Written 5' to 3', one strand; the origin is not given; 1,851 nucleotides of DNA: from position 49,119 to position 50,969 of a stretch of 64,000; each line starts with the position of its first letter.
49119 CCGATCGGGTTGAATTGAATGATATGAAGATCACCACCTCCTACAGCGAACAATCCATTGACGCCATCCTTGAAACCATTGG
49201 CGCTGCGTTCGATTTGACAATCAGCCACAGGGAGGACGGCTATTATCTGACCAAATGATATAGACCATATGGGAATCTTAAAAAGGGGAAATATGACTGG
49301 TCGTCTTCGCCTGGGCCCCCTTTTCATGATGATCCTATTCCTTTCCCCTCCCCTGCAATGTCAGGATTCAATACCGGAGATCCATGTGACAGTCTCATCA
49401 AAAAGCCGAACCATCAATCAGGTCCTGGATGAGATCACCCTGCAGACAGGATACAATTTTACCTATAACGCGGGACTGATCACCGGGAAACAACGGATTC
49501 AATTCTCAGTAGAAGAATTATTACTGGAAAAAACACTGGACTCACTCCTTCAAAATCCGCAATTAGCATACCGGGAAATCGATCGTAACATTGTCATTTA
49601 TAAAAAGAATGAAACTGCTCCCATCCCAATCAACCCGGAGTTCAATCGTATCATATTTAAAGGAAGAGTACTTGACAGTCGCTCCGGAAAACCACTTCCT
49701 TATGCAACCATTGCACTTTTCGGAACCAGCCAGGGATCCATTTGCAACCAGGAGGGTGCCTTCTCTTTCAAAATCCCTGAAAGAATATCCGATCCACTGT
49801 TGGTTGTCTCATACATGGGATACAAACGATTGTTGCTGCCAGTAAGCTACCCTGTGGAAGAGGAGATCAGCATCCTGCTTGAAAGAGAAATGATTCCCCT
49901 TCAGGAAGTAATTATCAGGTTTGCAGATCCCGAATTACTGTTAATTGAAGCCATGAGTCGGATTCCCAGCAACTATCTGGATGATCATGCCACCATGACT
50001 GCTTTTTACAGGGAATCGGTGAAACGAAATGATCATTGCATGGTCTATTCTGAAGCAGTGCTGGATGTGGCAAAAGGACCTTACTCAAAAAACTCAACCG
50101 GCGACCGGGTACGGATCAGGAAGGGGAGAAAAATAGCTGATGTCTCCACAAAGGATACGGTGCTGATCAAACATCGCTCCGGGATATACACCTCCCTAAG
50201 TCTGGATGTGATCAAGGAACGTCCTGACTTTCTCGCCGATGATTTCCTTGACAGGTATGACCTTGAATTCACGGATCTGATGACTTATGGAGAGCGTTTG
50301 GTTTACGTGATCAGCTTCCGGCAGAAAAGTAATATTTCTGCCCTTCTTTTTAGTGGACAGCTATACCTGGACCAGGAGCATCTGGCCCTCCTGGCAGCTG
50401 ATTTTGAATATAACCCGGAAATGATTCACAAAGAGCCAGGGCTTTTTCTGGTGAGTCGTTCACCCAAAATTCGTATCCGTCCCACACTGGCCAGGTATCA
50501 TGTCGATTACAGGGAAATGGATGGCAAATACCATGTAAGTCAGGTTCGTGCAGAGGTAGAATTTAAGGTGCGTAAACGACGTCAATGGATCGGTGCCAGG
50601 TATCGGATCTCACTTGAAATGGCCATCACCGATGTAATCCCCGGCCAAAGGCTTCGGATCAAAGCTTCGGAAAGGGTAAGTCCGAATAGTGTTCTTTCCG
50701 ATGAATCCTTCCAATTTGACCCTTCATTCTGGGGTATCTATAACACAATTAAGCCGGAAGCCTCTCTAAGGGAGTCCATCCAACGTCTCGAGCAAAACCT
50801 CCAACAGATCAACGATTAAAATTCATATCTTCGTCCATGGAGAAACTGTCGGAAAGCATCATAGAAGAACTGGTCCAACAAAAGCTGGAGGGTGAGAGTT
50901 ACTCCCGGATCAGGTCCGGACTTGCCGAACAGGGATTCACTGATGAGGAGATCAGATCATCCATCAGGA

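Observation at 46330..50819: ECF sigma / FecR module coupled to an STN-domain protein that seems to have no TonB-dependent barrel, plus a stand-alone paralog of its body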

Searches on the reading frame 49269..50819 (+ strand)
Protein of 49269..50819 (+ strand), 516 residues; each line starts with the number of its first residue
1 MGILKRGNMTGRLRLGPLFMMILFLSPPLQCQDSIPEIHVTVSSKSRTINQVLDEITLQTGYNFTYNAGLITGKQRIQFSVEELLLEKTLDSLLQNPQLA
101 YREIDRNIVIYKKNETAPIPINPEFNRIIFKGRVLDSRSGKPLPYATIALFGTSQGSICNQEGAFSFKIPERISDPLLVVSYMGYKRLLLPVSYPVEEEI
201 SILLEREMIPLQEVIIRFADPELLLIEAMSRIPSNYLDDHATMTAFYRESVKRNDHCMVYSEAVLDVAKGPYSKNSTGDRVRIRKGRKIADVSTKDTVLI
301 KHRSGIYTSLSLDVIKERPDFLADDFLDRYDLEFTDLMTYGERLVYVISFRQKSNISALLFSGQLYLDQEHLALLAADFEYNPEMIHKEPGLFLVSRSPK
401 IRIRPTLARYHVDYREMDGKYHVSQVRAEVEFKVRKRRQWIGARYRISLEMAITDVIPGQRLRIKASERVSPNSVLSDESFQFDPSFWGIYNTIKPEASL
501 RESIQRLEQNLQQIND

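Call 3: search_protein_families(library=pfam, proteins=[window:49269-50819:+], max_evalue=0.1)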
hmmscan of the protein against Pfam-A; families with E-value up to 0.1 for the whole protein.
window:49269-50819:+ (516 aa): 4 families
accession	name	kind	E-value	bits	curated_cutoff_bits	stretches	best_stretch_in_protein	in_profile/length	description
PF13715.12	CarbopepD_reg_2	-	8e-14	51.9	32.2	1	131-216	2-88/88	CarboxypepD_reg-like domain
PF07660.19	STN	-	9.1e-07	29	28.4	1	62-113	1-52/52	Secretin and TonB N terminus short domain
PF13620.12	CarboxypepD_reg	-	1.7e-06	28.7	32.3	1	131-187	3-61/82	Carboxypeptidase regulatory-like domain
PF23591.1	CILP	-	0.0035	17.7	27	1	127-174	4-50/90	Cartilage intermediate layer protein 1-like domain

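Call 4: search_protein_families(library=ncbifam, proteins=[window:49269-50819:+], max_evalue=0.1)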
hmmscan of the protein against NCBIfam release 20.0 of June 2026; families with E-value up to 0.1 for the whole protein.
window:49269-50819:+ (516 aa): 1 family
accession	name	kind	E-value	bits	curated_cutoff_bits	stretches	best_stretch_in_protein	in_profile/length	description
TIGR04056.1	OMP_RagA_SusC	subfamily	3.3e-09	35.6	368.25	1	130-216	3-83/981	SusC/RagA family TonB-linked outer membrane protein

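Call 6: find_homologous_proteins(query=window:49269-50819:+, max_evalue=0.00001)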
Query window:49269-50819:+ (516 aa): 413 proteins with E <= 0.00001 among 8000 candidates; the best 120 are listed.
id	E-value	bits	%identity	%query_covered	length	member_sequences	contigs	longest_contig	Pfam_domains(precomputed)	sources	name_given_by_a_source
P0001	0.0e+0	1129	100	98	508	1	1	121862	PF13715.13,PF07660.20,PF13620.13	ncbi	ncbi:MAG: carboxypeptidase-like regulatory domain-containing protein [Bacteroidota bacterium]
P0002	2.1e-284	961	86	98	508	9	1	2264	PF13715.13,PF07660.20,PF13620.13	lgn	-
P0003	2.3e-257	872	74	100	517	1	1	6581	PF13715.13,PF07660.20,PF13620.13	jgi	-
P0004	7.9e-253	857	76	98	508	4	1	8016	PF13715.13,PF07660.20,PF13620.13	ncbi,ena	-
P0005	8.3e-252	854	74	100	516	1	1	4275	PF13715.13,PF07660.20,PF13620.13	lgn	-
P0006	1.2e-251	853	73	100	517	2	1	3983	PF13715.13,PF07660.20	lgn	-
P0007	3.7e-251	852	74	99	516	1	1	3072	PF13715.13,PF07660.20,PF13620.13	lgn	-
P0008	3.7e-250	849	73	100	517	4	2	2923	PF13715.13,PF07660.20,PF13620.13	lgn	-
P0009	6.1e-250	848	72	100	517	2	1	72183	PF13715.13,PF07660.20,PF13620.13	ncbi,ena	-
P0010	2.4e-249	846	74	99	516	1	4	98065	PF13715.13,PF07660.20,PF13620.13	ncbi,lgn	-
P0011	2.8e-246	836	72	100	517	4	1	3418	PF13715.13,PF07660.20,PF13620.13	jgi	-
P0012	2.8e-246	836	71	100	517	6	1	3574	PF13715.13,PF07660.20,PF13620.13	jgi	-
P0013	3.0e-245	832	71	100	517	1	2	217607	PF13715.13,PF07660.20,PF13620.13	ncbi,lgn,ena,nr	ncbi:MAG: carboxypeptidase-like regulatory domain-containing protein [Bacteroidales bacterium]|nr:ca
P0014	5.8e-245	831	74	100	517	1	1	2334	PF13715.13,PF07660.20,PF13620.13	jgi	-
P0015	1.5e-244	830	73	100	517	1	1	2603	PF13715.13,PF07660.20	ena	-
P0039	3.6e-228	776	70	95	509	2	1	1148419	PF13715.13,PF07660.20,PF13620.13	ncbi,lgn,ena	-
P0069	5.8e-221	752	65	97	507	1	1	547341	PF13715.13,PF07660.20,PF13620.13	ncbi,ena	-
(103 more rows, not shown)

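Call 7: search_solved_structures(query=window:49269-50819:+, max_evalue=1, show_alignments=2)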
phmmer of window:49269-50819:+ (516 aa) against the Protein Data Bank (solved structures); distinct sequences matched with E-value up to 1: 3.
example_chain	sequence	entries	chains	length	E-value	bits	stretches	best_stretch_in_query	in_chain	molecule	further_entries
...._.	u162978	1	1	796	0.042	15.6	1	130-217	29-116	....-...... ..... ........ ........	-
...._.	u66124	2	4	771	0.63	11.7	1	44-131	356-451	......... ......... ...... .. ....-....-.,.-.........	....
5xbz_A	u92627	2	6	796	0.66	11.6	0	44-131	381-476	Endo-beta-1,3-glucanase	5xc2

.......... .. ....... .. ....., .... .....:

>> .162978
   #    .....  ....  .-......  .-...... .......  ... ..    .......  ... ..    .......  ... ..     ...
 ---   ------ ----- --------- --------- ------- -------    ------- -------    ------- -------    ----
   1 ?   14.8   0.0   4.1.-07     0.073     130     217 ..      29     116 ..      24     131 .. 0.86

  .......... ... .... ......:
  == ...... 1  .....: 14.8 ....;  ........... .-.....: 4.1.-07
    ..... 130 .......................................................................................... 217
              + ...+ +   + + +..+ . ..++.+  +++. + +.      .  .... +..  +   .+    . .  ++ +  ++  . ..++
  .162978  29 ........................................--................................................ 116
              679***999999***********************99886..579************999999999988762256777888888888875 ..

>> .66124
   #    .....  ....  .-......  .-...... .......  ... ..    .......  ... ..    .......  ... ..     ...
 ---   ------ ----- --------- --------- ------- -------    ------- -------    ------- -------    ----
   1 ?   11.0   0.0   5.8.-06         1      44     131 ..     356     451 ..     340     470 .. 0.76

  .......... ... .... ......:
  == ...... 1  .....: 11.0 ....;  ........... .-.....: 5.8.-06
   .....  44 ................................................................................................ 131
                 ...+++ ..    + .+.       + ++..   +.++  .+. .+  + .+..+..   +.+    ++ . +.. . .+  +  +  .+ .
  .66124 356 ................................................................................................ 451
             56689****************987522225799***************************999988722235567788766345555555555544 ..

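Call 13: find_encoding_contigs(protein=P0039, flank=8000, max_places=3)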
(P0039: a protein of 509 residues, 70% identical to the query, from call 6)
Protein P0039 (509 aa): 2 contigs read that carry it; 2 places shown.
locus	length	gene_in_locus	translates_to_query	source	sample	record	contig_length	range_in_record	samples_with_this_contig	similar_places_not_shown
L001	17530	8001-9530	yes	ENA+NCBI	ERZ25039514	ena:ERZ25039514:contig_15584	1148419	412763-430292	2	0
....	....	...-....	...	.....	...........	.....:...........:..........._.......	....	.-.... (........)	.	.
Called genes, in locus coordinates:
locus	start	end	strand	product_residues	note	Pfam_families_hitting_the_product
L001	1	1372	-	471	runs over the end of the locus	PF04715:, PF00425:Chorismate_bind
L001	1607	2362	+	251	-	PF01252:Peptidase_A8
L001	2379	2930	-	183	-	-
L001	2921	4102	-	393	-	-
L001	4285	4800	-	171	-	PF13590:DUF4136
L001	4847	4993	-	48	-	-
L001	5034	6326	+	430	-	PF13620:CarboxypepD_reg (weak), PF13715:CarbopepD_reg_2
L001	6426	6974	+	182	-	PF07638:Sigma70_ECF (faint), PF04542:Sigma70_r2, PF08281:Sigma70_r4_2, PF04545:Sigma70_r4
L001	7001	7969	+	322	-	PF04773:FecR, PF16344:FecR_C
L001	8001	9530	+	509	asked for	PF07660:STN (faint), PF13620:CarboxypepD_reg (weak), PF13715:CarbopepD_reg_2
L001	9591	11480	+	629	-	PF25174:Beta-prop_THOC3 (weak), PF00930:DPPIV_N, PF02897:Peptidase_S9_N, PF26550:Tricorn_2nd (weak), PF05448:AXE1 (weak), PF01738:DLH, PF00326:Peptidase_S9, PF07859:Abhydrolase_3, +6 more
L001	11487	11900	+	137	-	-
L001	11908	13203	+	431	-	PF00149:Metallophos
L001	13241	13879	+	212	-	PF00027:cNMP_binding, PF13545:HTH_Crp_2, PF00325:Crp (weak)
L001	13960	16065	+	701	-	PF01432:Peptidase_M3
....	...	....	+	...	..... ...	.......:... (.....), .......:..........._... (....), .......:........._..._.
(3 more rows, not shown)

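Call 14: find_encoding_contigs(protein=P0069, flank=8000, max_places=3)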
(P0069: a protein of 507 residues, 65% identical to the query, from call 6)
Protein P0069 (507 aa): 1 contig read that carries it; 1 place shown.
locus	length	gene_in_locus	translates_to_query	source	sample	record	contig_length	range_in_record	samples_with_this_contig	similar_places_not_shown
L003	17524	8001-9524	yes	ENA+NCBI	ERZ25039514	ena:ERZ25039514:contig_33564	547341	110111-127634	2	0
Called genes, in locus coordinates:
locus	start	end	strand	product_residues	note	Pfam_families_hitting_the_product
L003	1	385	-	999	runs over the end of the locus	PF17210:SdrD_B (faint)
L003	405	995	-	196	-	-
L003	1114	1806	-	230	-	-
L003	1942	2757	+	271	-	-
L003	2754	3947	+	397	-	-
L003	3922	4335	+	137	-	-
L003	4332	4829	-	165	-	PF13590:DUF4136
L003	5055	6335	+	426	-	PF13620:CarboxypepD_reg, PF13715:CarbopepD_reg_2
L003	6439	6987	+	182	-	PF07638:Sigma70_ECF (faint), PF04542:Sigma70_r2, PF08281:Sigma70_r4_2, PF04545:Sigma70_r4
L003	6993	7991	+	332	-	PF04773:FecR, PF16344:FecR_C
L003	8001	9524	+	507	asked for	PF07660:STN (faint), PF13620:CarboxypepD_reg, PF13715:CarbopepD_reg_2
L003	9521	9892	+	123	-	-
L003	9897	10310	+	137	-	-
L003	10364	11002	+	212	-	PF00027:cNMP_binding, PF13545:HTH_Crp_2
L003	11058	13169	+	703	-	PF01432:Peptidase_M3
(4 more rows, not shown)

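Call 20: predict_structure(alignment_id=A1)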
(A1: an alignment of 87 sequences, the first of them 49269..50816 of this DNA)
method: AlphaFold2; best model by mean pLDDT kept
length: 516 residues; sequences in the alignment: 87
mean_pLDDT: 79.1   pTM: 0.69
mean pLDDT of the five models: 79.1, 78.6, 76.8, 76.0, 72.2
residues with pLDDT >= 90: 137; 70-90: 267; 50-70: 80; < 50: 32
segments of 3 or more residues with pLDDT < 50: 1-15, 23-32, 294-296
pLDDT, mean of each block of 10 residues (from residue 1): 33 45 42 73 86 92 86 87 93 89 85 70 65 93 89 84 84 82 89 77 82 62 89 90 89 75 91 82 84 53 72 79 83 86 87 88 91 92 81 70 87 90 90 80 84 91 91 76 71 62 54 57
secondary structure, 60 per line:
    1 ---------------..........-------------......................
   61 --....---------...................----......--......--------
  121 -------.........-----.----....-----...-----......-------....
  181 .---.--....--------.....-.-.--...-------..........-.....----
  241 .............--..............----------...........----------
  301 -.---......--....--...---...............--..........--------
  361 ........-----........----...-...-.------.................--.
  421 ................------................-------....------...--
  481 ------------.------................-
elements in order: H16-25 E39-48 H49-60 E63-66 E76-85 H86-94 E99-104 E107-112 E128-136 E147-150 E156-158 E164-169 E177-181 E188-191 E200-204 H221-230 H232-235 E241-253 E256-269 E280-290 H306-311 H314-317 H326-329 E330-340 E343-352 E361-368 E374-381 E401-417 E420-436 E443-458 H500-515

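Call 22: fold_search(model_id=the predicted structure, library=pdb)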
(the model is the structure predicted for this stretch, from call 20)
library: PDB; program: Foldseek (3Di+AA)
matches with E <= 10: 1519; with E <= 0.001: 30
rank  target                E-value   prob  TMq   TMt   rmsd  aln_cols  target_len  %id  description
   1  6i7s_G                1.3e-05  1.00  0.22  0.14  13.8       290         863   11  Microsomal triglyceride transfer protein (released 2019-08-21)
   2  6i7s_H                1.4e-05  1.00  0.22  0.14  15.6       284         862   10  Microsomal triglyceride transfer protein (released 2019-08-21)
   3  4z48_A                1.7e-05  1.00  0.20  0.35  12.5       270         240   15  Crystal structure of a DUF1329 family protein (DESPIG_00262) from Desulfovibrio piger ATCC 29098 at 1.75 A resolution (released 2015-04-22)
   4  7ah9_5O               2.9e-05  0.72  0.13  0.14  46.8       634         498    8  Substrate-engaged type 3 secretion system needle complex from Salmonella enterica typhimurium - SpaR state 1 (released 2021-03-17)
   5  6q14_B                3.4e-05  0.63  0.13  0.13  45.0       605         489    8  Structure of the Salmonella SPI-1 injectisome NC-base (released 2019-10-23)
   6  9tp6_B                4.0e-05  1.00  0.20  0.37  11.4       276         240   11  Structure of LolA3 from Porphyromonas gingivalis (released 2026-02-18)
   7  9hfj                  4.2e-05  1.00  0.15  0.89   1.7        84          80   24  Crystal structure of the NTE domain of SusCdex (BT3090) dextran transporter (released 2025-11-26)
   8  7ah9_5B               8.1e-05  0.60  0.13  0.14  46.4       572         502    9  Substrate-engaged type 3 secretion system needle complex from Salmonella enterica typhimurium - SpaR state 1 (released 2021-03-17)
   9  5aq0_B                8.5e-05  1.00  0.13  0.74   2.9        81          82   26  The structure of the Transthyretin-like domain of the first catalytic domain of the HUMAN Carboxypeptidase D (released 2016-09-28)
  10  9bd8_A                8.5e-05  0.97  0.18  0.20  19.0       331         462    9  ApoB 100 beta barrel bound to LDLR beta propeller (released 2024-12-25)
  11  7ah9_5C               9.5e-05  0.54  0.13  0.14  48.0       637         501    9  Substrate-engaged type 3 secretion system needle complex from Salmonella enterica typhimurium - SpaR state 1 (released 2021-03-17)
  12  5ek8                  1.1e-04  0.99  0.15  0.12  30.7       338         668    8  Crystal structure of a 9R-lipoxygenase from Cyanothece PCC8801 at 2.7 Angstroms (released 2015-12-23)
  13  6q14_A                1.1e-04  0.54  0.13  0.14  45.5       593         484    8  Structure of the Salmonella SPI-1 injectisome NC-base (released 2019-10-23)
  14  6q15_B                1.1e-04  0.47  0.13  0.13  48.4       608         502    9  Structure of the Salmonella SPI-1 injectisome needle complex (released 2019-10-23)
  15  9tp6_A                1.4e-04  1.00  0.20  0.36  12.0       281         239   11  Structure of LolA3 from Porphyromonas gingivalis (released 2026-02-18)
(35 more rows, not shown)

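Call 31: find_related_loci(query=A1, collection=genome_contigs, flank=6000)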
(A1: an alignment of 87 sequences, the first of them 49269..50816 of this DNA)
Query A1 (516 aa) in genome_contigs; peptide patterns used: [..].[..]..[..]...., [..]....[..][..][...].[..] (x = any residue, [..] = any of these).
130 stretches matched a pattern; 117 encode a relative of the query (tblastn E <= 1e-3); the best 80 are kept; 76 distinct loci.
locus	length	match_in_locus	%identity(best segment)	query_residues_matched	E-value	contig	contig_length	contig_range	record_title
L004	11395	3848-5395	71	1-516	0e+0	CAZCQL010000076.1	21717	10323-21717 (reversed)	MAG TPA_asm: uncultured Bacteroides sp. isolate binchicken_co275_179 genome assembly, contig: NODE_3037_length_21717_cov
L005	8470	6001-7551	69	1-516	0e+0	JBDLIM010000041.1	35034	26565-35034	MAG: Bacteroidota bacterium isolate MAG031 MAG031_41, whole genome shotgun sequence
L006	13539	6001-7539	74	1-513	0e+0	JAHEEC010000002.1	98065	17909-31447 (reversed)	MAG: Bacteroidetes bacterium isolate Ww252 NODE_93_length_98065_cov_8.442508, whole genome shotgun sequence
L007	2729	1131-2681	66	1-516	0e+0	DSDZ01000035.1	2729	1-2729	MAG TPA_asm: Bacteroides sp. isolate SpSt-1230 Ga0116197_1005075, whole genome shotgun sequence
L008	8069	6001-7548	87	1-516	0e+0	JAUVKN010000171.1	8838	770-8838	MAG: Bacteroidia bacterium isolate CSMAG_481 CSMAG_481_k141_1684141_length_8838_cov_10.4738, whole genome shotgun sequen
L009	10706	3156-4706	65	1-516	0e+0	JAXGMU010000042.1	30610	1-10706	MAG: Bacteroidales bacterium isolate AnMBR.bin24 bin24_42, whole genome shotgun sequence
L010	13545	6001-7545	68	1-514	0e+0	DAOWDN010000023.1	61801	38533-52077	MAG TPA_asm: Bacteroidia bacterium isolate CSMAG_1914 CSMAG_1914_k141_4908822_length_61801_cov_17.5757, whole genome sho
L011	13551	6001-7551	68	1-516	0e+0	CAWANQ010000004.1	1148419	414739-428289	MAG: uncultured Bacteroidetes bacterium isolate MFD03804.bin.1.203 genome assembly, contig: contig_15584, whole genome s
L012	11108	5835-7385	66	1-516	0e+0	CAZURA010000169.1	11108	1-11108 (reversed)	MAG TPA_asm: uncultured Bacteroides sp. isolate SRP077602_co5_373 genome assembly, contig: NODE_25585_length_11108_cov_5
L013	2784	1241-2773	66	1-510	0e+0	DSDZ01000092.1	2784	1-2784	MAG TPA_asm: Bacteroides sp. isolate SpSt-1230 Ga0116197_1004861, whole genome shotgun sequence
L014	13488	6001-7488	69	20-515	0e+0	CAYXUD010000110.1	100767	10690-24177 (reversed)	MAG TPA_asm: uncultured Bacteroides sp. isolate SRP185410_co1_383 genome assembly, contig: k141_805771, whole genome sho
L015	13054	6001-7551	65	1-516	0e+0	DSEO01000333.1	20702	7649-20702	MAG TPA_asm: Bacteroides sp. isolate SpSt-1244 Ga0116196_1000093, whole genome shotgun sequence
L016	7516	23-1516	66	18-515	0e+0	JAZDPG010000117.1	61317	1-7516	MAG: Bacteroidota bacterium isolate MEGAHIT-group-0.823 k141_1990831, whole genome shotgun sequence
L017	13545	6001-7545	66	1-514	0e+0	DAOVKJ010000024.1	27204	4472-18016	MAG TPA_asm: Bacteroidota bacterium isolate CSMAG_1416 CSMAG_1416_k141_1224469_length_27204_cov_21.0002, whole genome sh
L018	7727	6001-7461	67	28-514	0e+0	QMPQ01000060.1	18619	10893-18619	MAG: Bacteroidetes bacterium isolate B13_G6 B13_Guay6_scaffold_01328, whole genome shotgun sequence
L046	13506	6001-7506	43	18-515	4e-144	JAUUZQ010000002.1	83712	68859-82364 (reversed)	MAG: Bacteroidales bacterium isolate CSMAG_197 CSMAG_197_k127_1860015_length_83712_cov_50.5012, whole genome shotgun seq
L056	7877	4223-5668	35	37-516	9e-105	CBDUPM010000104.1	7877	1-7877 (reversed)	MAG TPA_asm: uncultured Bacteroidales bacterium isolate SRR22808120_binner23_Refined_76 genome assembly, contig: ERZ2504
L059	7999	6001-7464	34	18-506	5e-85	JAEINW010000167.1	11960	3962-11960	MAG: Salinivirgaceae bacterium isolate MAG14 NODE_2681_length_11960_cov_4.278213, whole genome shotgun sequence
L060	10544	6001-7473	32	26-513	9e-84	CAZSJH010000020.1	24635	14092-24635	MAG TPA_asm: uncultured Rikenellaceae bacterium isolate SRP214966_co2_65 genome assembly, contig: NODE_2631_length_24635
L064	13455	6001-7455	33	31-509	6e-79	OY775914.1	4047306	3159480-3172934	MAG: Bacteroidales bacterium isolate 7de1171c-092d-4693-a70e-3c34f944b135 genome assembly, chromosome: 1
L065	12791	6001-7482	32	21-512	3e-92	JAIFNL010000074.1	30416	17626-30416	MAG: Bacteroidetes bacterium isolate bin_9 scaffold_7371, whole genome shotgun sequence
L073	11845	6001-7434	32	40-514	1e-87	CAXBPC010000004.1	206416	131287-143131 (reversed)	MAG TPA_asm: uncultured Marinifilaceae bacterium isolate ERR2762185_concoct_55 genome assembly, contig: ERZ3422319.79, w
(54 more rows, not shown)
